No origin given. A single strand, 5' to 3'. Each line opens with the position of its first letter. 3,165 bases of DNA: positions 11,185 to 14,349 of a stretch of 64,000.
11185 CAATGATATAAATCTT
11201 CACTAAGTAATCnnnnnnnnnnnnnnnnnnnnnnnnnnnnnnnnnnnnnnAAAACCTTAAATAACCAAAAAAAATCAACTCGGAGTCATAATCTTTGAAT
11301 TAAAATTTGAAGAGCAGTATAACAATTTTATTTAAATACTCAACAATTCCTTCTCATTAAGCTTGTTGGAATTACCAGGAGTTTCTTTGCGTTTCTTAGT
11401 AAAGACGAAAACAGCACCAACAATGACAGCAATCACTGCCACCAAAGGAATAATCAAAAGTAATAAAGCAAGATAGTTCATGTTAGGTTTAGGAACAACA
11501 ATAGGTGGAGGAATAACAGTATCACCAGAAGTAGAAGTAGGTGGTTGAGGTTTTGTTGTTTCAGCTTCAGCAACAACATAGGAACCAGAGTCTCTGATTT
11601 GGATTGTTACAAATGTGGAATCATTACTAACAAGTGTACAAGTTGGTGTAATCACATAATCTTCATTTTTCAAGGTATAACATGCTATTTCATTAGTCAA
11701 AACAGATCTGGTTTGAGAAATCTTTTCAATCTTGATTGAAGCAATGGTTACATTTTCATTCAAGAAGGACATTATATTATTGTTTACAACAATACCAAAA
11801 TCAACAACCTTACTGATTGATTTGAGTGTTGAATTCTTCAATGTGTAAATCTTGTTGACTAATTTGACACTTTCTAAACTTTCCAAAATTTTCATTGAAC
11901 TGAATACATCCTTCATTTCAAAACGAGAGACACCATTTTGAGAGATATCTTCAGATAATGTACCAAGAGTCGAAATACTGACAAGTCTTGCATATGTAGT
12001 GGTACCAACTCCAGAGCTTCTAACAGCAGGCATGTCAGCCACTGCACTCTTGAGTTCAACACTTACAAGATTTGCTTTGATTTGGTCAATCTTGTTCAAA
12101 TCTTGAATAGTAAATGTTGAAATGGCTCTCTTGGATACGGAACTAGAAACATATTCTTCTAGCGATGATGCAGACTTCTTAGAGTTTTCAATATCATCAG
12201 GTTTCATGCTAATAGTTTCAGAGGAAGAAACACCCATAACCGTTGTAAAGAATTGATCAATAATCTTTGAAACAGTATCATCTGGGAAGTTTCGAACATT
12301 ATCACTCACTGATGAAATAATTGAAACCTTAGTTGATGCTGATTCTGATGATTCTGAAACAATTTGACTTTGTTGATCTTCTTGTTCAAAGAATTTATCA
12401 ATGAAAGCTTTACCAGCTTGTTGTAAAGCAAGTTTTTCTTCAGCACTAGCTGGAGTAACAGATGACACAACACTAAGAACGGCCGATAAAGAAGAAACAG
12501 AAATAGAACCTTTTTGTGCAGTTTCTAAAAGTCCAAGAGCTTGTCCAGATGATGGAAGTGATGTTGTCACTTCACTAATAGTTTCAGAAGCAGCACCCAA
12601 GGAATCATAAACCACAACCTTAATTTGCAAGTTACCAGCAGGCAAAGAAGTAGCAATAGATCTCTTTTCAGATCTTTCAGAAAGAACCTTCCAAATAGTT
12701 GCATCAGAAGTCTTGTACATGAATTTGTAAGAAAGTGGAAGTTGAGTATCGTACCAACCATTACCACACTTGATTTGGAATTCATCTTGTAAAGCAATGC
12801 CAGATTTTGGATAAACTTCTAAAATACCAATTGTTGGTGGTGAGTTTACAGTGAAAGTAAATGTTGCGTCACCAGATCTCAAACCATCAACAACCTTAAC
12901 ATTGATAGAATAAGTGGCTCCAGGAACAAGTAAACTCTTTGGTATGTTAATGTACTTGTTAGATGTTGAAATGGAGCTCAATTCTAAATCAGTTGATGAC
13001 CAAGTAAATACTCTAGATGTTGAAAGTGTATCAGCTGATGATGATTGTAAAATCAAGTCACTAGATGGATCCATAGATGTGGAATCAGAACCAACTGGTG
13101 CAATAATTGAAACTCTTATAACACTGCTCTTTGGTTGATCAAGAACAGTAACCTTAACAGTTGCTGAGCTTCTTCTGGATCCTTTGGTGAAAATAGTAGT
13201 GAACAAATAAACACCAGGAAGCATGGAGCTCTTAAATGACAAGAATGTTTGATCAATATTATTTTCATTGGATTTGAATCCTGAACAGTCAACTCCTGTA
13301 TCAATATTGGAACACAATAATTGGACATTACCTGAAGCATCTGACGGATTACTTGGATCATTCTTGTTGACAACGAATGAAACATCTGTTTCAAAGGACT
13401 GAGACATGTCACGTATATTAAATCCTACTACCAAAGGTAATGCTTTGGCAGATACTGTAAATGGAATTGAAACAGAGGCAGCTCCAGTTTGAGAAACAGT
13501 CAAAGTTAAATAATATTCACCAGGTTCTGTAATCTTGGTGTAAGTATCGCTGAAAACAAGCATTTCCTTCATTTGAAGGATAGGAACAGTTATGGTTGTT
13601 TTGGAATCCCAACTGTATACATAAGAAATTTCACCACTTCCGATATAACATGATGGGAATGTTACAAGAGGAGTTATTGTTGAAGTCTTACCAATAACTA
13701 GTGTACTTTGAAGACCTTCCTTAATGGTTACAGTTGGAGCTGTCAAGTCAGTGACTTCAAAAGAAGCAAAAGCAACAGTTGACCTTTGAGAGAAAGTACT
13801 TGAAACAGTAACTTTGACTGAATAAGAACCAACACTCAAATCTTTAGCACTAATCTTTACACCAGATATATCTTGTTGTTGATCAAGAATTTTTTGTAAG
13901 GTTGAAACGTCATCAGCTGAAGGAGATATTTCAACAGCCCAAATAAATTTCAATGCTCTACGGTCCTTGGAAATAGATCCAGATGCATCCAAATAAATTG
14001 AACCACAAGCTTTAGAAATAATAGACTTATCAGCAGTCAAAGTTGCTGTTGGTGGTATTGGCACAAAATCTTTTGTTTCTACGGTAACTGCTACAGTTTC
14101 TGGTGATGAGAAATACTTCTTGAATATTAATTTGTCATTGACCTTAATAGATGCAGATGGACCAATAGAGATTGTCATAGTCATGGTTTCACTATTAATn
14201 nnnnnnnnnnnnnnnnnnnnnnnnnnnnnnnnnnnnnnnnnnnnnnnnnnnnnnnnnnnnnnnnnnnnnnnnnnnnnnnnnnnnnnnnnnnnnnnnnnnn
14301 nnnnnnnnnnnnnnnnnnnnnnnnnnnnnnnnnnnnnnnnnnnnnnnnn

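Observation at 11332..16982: Giant EGF-array plus PKD/REJ-like repeat type-I membrane protein as the first gene after the subtelomere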

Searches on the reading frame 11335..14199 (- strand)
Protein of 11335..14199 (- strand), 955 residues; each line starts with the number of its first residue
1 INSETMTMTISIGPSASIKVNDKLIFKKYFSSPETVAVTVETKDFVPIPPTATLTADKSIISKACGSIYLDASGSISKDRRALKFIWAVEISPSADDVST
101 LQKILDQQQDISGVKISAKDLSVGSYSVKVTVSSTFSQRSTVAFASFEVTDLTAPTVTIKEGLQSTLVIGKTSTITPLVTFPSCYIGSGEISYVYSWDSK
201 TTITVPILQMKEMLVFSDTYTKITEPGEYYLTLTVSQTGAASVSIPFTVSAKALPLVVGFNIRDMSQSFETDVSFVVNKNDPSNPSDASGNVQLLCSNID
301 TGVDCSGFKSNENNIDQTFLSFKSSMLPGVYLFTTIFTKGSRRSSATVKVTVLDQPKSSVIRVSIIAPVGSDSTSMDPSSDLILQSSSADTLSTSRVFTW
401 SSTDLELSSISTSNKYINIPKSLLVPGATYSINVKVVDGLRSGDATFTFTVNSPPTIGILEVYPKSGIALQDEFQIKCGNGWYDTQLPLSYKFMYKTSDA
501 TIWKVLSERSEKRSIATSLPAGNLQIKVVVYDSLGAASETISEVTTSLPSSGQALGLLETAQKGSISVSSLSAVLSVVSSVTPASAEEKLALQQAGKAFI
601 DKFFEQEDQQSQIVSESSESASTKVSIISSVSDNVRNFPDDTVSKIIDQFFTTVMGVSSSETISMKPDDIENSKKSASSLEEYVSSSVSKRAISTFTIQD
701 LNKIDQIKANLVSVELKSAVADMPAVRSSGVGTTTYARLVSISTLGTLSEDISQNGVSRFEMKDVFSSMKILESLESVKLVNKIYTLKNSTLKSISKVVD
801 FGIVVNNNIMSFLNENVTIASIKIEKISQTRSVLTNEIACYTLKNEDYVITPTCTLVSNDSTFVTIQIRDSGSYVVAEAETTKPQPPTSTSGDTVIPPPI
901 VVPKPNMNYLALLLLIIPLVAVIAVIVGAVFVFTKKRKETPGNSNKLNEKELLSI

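Call 9: find_homologous_proteins(query=window:11335-14199:-)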
Query window:11335-14199:- (955 aa): 2 proteins with E <= 0.001 among 8000 candidates.
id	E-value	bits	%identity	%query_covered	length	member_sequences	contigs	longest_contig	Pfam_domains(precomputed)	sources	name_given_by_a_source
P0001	2.8e-204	699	42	95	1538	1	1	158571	PF07974.20,PF25024.1,PF23301.2,PF02010.22,PF23106.2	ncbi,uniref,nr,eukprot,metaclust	ncbi:predicted protein [Naegleria gruberi]|uniref:Predicted protein n=1 Tax=Naegleria gruberi TaxID=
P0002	1.7e-195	670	41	98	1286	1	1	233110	PF07974.20,PF25024.1,PF02010.22,PF00053.31,PF23106.2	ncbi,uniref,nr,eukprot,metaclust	ncbi:predicted protein [Naegleria gruberi]|uniref:Predicted protein n=1 Tax=Naegleria gruberi TaxID=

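Call 24: search_solved_structures(query=window:11335-14199:-, max_evalue=1, show_alignments=2)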
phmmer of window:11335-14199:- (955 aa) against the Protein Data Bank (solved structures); distinct sequences matched with E-value up to 1: 1.
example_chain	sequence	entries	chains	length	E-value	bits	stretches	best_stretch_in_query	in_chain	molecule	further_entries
7kpn_Z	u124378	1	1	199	0.0038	18.8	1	323-452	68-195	Dyslexia-associated protein KIAA0319-like protein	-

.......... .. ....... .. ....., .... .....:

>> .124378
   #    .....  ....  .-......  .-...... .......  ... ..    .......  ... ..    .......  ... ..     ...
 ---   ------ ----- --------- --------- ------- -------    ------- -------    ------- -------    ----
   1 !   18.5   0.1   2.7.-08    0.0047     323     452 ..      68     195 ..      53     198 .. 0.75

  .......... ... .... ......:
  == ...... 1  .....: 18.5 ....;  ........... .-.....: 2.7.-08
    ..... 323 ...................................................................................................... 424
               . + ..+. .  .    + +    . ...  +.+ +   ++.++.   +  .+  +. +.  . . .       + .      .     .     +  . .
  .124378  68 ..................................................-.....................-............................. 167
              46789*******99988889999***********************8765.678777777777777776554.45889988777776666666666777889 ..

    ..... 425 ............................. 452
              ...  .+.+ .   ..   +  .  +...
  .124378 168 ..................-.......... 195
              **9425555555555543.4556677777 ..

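Call 31: search_protein_representatives(protein=window:11335-14199:-)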
Query: 955 residues. Proteins with E-value up to 0.001 (for the whole library): 542; up to 1e-10: 49; up to 1e-30: 19. The best 150 are listed.
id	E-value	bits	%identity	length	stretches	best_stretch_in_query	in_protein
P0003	0.0e+00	1056.8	56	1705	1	1-942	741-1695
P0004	4.7e-286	967.9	53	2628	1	2-945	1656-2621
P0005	2.4e-264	896.1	52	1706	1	1-881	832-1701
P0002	5.3e-196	670.1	42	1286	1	6-939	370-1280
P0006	1.9e-185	635.1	40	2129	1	2-927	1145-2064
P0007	5.4e-157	541.0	40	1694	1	8-892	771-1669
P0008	1.1e-136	473.8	36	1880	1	2-888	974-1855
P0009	3.4e-126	439.2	36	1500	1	8-921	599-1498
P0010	1.8e-120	420.2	35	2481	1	8-891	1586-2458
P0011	3.6e-98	346.4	36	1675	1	8-877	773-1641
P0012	3.1e-87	310.3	33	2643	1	40-938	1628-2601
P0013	8.9e-86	305.4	41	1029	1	8-495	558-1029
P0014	1.2e-83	298.4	32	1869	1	36-932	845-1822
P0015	1.1e-82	295.2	35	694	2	371-752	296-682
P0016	1.3e-72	261.9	33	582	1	349-922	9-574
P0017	8.7e-48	179.8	38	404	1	7-385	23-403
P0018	5.1e-42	160.7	28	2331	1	152-903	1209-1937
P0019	8.6e-39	150.0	27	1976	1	48-920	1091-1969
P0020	3.9e-37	144.5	28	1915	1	9-922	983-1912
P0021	1.3e-29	119.7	26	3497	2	11-705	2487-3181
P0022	5.3e-24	101.1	27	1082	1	8-542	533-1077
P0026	4.8e-16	74.8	26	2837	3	390-544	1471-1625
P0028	3.7e-14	68.5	27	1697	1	3-554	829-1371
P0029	2.2e-13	66.0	27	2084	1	4-560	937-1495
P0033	1.4e-12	63.3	28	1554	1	45-547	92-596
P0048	6.8e-11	57.7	28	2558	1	35-557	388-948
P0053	1.1e-10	57.0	25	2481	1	42-539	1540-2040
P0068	1.1e-09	53.7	27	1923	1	18-500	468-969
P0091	7.6e-09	51.0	27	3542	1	49-579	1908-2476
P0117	7.3e-08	47.7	26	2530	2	348-546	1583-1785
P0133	1.7e-07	46.5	31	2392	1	365-546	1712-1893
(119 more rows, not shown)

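Call 32: list_cluster_members(proteins=[P0003, P0004, P0005, P0006, P0007, P0008, P0012, P0018, P0019, P0021])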
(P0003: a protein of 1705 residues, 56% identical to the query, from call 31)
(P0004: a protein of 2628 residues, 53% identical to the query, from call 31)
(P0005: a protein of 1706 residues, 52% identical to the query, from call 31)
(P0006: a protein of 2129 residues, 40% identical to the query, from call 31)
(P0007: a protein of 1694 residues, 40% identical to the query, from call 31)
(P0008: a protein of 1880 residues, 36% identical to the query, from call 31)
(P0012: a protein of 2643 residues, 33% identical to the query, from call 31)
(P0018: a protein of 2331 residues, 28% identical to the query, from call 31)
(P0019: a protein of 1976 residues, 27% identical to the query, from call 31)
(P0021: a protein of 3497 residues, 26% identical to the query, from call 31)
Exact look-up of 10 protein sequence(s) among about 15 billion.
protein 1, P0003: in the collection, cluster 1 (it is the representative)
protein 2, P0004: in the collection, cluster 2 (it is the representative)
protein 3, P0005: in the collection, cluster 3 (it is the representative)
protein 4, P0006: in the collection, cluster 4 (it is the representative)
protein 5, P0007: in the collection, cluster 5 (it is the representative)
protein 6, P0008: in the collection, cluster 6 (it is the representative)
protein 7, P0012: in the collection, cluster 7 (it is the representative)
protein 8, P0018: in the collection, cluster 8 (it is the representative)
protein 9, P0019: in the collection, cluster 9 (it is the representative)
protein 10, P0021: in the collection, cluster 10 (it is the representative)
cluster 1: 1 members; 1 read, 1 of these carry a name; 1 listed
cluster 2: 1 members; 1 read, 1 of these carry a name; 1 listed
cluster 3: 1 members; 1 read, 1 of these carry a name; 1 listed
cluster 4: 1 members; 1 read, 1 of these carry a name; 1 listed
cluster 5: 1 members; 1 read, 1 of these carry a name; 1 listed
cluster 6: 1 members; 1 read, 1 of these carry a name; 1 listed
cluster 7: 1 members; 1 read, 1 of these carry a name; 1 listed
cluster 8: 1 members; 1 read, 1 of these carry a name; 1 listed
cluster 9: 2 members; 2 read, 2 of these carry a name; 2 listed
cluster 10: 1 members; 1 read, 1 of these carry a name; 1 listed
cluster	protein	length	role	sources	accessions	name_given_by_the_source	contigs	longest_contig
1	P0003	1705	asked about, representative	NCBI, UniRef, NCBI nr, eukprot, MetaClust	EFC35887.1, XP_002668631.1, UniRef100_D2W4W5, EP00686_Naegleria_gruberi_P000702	predicted protein [Naegleria gruberi] | Predicted protein n=1 Tax=Naegleria gruberi TaxID=5762 RepID=D2W4W5_NAEGR | uncharacterized protein NAEGRDRAFT_76453 [Naegleria gruberi]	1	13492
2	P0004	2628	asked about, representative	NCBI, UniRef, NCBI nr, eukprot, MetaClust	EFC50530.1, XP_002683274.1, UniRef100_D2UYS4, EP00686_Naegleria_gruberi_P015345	predicted protein [Naegleria gruberi] | Predicted protein n=1 Tax=Naegleria gruberi TaxID=5762 RepID=D2UYS4_NAEGR | uncharacterized protein NAEGRDRAFT_45249 [Naegleria gruberi]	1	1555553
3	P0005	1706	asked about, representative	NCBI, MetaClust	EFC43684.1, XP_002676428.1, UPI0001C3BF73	predicted protein, partial [Naegleria gruberi] | status=active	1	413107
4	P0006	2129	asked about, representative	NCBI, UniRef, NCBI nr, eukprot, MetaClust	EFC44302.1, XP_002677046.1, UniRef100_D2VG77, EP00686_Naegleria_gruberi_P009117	predicted protein [Naegleria gruberi] | Predicted protein n=1 Tax=Naegleria gruberi TaxID=5762 RepID=D2VG77_NAEGR | uncharacterized protein NAEGRDRAFT_49279 [Naegleria gruberi]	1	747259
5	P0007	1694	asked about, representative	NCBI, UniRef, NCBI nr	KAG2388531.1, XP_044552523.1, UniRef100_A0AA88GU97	hypothetical protein C9374_000695 [Naegleria lovaniensis] | Uncharacterized protein n=1 Tax=Naegleria lovaniensis TaxID=51637 RepID=A0AA88GU97_NAELO | uncharacterized protein C9374_000695 [Naegleria lovaniensis]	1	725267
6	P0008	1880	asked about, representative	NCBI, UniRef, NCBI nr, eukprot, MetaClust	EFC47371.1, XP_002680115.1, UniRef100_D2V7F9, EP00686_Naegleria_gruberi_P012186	predicted protein [Naegleria gruberi] | Predicted protein n=1 Tax=Naegleria gruberi TaxID=5762 RepID=D2V7F9_NAEGR | uncharacterized protein NAEGRDRAFT_31787 [Naegleria gruberi]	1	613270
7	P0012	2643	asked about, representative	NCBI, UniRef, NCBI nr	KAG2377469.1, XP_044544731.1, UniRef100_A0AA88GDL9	hypothetical protein C9374_009380 [Naegleria lovaniensis] | FZ domain-containing protein n=1 Tax=Naegleria lovaniensis TaxID=51637 ... | uncharacterized protein C9374_009380 [Naegleria lovaniensis]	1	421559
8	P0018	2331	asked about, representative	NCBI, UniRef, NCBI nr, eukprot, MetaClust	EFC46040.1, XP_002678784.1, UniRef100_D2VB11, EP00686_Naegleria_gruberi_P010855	predicted protein [Naegleria gruberi] | Predicted protein n=1 Tax=Naegleria gruberi TaxID=5762 RepID=D2VB11_NAEGR | uncharacterized protein NAEGRDRAFT_66049 [Naegleria gruberi]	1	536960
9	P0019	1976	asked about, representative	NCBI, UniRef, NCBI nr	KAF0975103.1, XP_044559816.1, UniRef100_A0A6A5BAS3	hypothetical protein FDP41_005856 [Naegleria fowleri] | EGF-like domain-containing protein n=1 Tax=Naegleria fowleri TaxID=5763 ... | uncharacterized protein FDP41_005856 [Naegleria fowleri]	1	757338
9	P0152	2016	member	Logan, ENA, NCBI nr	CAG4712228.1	unnamed protein product [Naegleria fowleri]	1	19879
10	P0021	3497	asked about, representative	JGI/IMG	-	hypothetical protein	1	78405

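Call 41: search_protein_families(library=pfam, proteins=[P0003, P0004, P0007, P0012], max_evalue=0.01)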
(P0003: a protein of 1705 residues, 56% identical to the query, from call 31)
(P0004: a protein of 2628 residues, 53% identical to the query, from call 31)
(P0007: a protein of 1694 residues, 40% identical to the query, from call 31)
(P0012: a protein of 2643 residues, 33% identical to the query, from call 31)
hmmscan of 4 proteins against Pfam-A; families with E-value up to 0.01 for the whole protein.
P0003 (1705 aa): 7 families
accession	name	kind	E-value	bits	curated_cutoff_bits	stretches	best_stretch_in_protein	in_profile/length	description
PF02010.21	REJ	-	2.9e-34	118.9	25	1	1045-1296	149-421/452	REJ domain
PF23106.1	EGF_Teneurin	-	1.5e-09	38.2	24.3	1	390-415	5-29/30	Teneurin-like EGF domain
PF25024.1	EGF_TEN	-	3.2e-07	30.6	65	1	594-681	15-92/234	Teneurin EGF domain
PF00053.31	EGF_laminin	-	0.00016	22.2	21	2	654-690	1-42/49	Laminin EGF domain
PF24973.1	EGF_LMN_ATRN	-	0.00019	21.9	27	2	654-689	1-37/44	Laminin/attractin EGF domain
PF15102.11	TMEM154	-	0.0022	18.3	30.3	1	1616-1692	19-92/153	TMEM154 protein family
PF04923.17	Ninjurin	-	0.006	16.9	26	0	1655-1691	35-71/102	Ninjurin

P0004 (2628 aa): 6 families
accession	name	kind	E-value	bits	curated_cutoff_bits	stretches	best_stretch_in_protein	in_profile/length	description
PF02010.21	REJ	-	3.8e-35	121.8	25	1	1963-2207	154-420/452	REJ domain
PF25024.1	EGF_TEN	-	3.6e-20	73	65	3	1306-1409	32-123/234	Teneurin EGF domain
PF23106.1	EGF_Teneurin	-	2.9e-06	27.7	24.3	3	1308-1332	5-28/30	Teneurin-like EGF domain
PF07974.19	EGF_2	-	1.7e-05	25.5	22.1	3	1431-1462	4-32/32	EGF-like domain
PF00008.33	EGF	-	0.0006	20.5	21.5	1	1434-1459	5-30/32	EGF-like domain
PF21700.4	EGF_DL_JAG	-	0.0087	16.5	27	2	1528-1550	2-24/26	Delta-like/Jagged, EGF-like domain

P0007 (1694 aa): 4 families
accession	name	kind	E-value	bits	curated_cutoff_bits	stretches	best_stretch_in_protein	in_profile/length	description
PF02010.21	REJ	-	1.4e-34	120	25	2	1067-1350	142-435/452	REJ domain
PF25024.1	EGF_TEN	-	1.5e-26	93.9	65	4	523-610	46-121/234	Teneurin EGF domain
PF07974.19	EGF_2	-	1.6e-15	57.6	22.1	3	547-572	6-32/32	EGF-like domain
PF23106.1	EGF_Teneurin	-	4.9e-10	39.8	24.3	1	32-64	3-29/30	Teneurin-like EGF domain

P0012 (2643 aa): 5 families
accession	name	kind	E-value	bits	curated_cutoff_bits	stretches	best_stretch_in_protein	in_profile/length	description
PF00082.27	Peptidase_S8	-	2e-43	149.2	21.8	1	423-821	3-274/288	Subtilase family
PF02010.21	REJ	-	2.8e-28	99.2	25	1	1911-2180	159-432/452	REJ domain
PF07974.19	EGF_2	-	4e-07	30.7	22.1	1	1260-1284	7-32/32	EGF-like domain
PF23106.1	EGF_Teneurin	-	9.2e-07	29.3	24.3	1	1261-1286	5-29/30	Teneurin-like EGF domain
PF23301.1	EGF_PEAR1L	-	0.00014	22.2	37.5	1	1297-1320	14-37/49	Platelet endothelial aggregation receptor 1-like, EGF domain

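Call 42: search_protein_families(library=pfam, proteins=[P0018, P0019, P0021, P0006], max_evalue=0.01)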
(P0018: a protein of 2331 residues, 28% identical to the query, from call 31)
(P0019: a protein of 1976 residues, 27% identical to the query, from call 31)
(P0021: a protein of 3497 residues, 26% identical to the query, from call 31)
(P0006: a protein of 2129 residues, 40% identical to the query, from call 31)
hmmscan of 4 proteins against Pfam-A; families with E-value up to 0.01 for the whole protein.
P0018 (2331 aa): 11 families
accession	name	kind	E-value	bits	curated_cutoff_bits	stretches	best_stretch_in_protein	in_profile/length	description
PF00069.31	Pkinase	-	7.6e-43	147.2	31.7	1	2020-2312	3-257/263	Protein kinase domain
PF07714.23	PK_Tyr_Ser-Thr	-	3.3e-41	141.8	23.1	1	2018-2315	1-257/258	Protein tyrosine and serine/threonine kinase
PF23106.1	EGF_Teneurin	-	1.4e-33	115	24.3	5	951-976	5-29/30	Teneurin-like EGF domain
PF25024.1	EGF_TEN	-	4.1e-26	92.5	65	3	82-222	10-138/234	Teneurin EGF domain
PF02010.21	REJ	-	4.5e-16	58.9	25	1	1377-1609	161-418/452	REJ domain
PF07974.19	EGF_2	-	3.2e-12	47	22.1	7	818-846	4-32/32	EGF-like domain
PF01436.27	NHL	-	3e-06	27.4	20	0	476-502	1-27/28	NHL repeat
PF08450.18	SGL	-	0.00055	20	26.3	0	592-650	4-61/246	SMP-30/Gluconolactonase/LRE-like region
PF24684.1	Vgb_lyase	-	0.0046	16.3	50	0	478-669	98-262/290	Virginiamycin B lyase family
PF23301.1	EGF_PEAR1L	-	0.0051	17.2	37.5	1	825-859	14-49/49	Platelet endothelial aggregation receptor 1-like, EGF domain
PF21795.3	JAG1-like_EGF2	-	0.0078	16.7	27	1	891-911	2-22/25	Protein jagged-1-like, atypical EGF2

P0019 (1976 aa): 6 families
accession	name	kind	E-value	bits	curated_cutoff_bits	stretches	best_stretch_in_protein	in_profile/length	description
PF02010.21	REJ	-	2.6e-38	132.2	25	1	1230-1621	18-439/452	REJ domain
PF07974.19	EGF_2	-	1.1e-13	51.7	22.1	3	688-713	6-32/32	EGF-like domain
PF23106.1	EGF_Teneurin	-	2.5e-06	27.9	24.3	1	772-797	4-28/30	Teneurin-like EGF domain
PF25024.1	EGF_TEN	-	1.7e-05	25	65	2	798-889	46-123/234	Teneurin EGF domain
PF23301.1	EGF_PEAR1L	-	5e-05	23.7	37.5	1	693-718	15-40/49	Platelet endothelial aggregation receptor 1-like, EGF domain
PF22352.2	K319L-like_PKD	-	0.00034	21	27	1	1227-1289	28-84/84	K319L-like, PKD domain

P0021 (3497 aa): 11 families
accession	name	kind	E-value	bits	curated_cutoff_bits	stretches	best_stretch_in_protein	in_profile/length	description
PF02010.21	REJ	-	8e-71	239.4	25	2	2652-3019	8-432/452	REJ domain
PF25024.1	EGF_TEN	-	9.3e-50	169.8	65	5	1995-2259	2-224/234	Teneurin EGF domain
PF07974.19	EGF_2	-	8.7e-34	116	22.1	5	2189-2215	5-32/32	EGF-like domain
PF23106.1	EGF_Teneurin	-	1.8e-27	95.5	24.3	7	2341-2368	4-30/30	Teneurin-like EGF domain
PF22352.2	K319L-like_PKD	-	3.2e-13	49.9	27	2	1159-1242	6-82/84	K319L-like, PKD domain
PF18911.6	PKD_4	-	1e-12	48.4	27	1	2522-2612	3-82/85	PKD domain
PF21027.3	Sde0182_C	-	1.1e-05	26.3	27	0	2539-2583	2-36/83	Cellulose-binding protein Sde0182, C-terminal domain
PF21795.3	JAG1-like_EGF2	-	2.1e-05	24.9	27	1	2195-2216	2-23/25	Protein jagged-1-like, atypical EGF2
PF21700.4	EGF_DL_JAG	-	0.00014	22.2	27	1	2195-2217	2-24/26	Delta-like/Jagged, EGF-like domain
PF25059.1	FN3_DSCAM-DSCAML_C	-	0.0052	17.5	39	0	1502-1532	50-80/89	DSCAM/DSCAML C-terminal Fn3-like domain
PF00801.26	PKD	-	0.0058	17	23.5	0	1509-1529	58-78/80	PKD domain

P0006 (2129 aa): 8 families
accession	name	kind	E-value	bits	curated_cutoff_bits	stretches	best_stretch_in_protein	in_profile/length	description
PF02010.21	REJ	-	6.4e-37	127.6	25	1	1454-1699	160-421/452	REJ domain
PF25024.1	EGF_TEN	-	4e-20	72.9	65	2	795-897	31-123/234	Teneurin EGF domain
PF23106.1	EGF_Teneurin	-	1.3e-16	60.8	24.3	4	835-861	4-29/30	Teneurin-like EGF domain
PF07974.19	EGF_2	-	3.5e-12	46.9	22.1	2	797-821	7-32/32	EGF-like domain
PF00053.31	EGF_laminin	-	0.0016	19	21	0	1059-1092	3-41/49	Laminin EGF domain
PF00008.33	EGF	-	0.0018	19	21.5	1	920-949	4-31/32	EGF-like domain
PF18911.6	PKD_4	-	0.0067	16.9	27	0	1192-1230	3-39/85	PKD domain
PF21027.3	Sde0182_C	-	0.0099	16.9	27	0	1210-1264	1-55/83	Cellulose-binding protein Sde0182, C-terminal domain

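Call 62: find_encoding_contigs(protein=P0003, flank=10000, max_places=3)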
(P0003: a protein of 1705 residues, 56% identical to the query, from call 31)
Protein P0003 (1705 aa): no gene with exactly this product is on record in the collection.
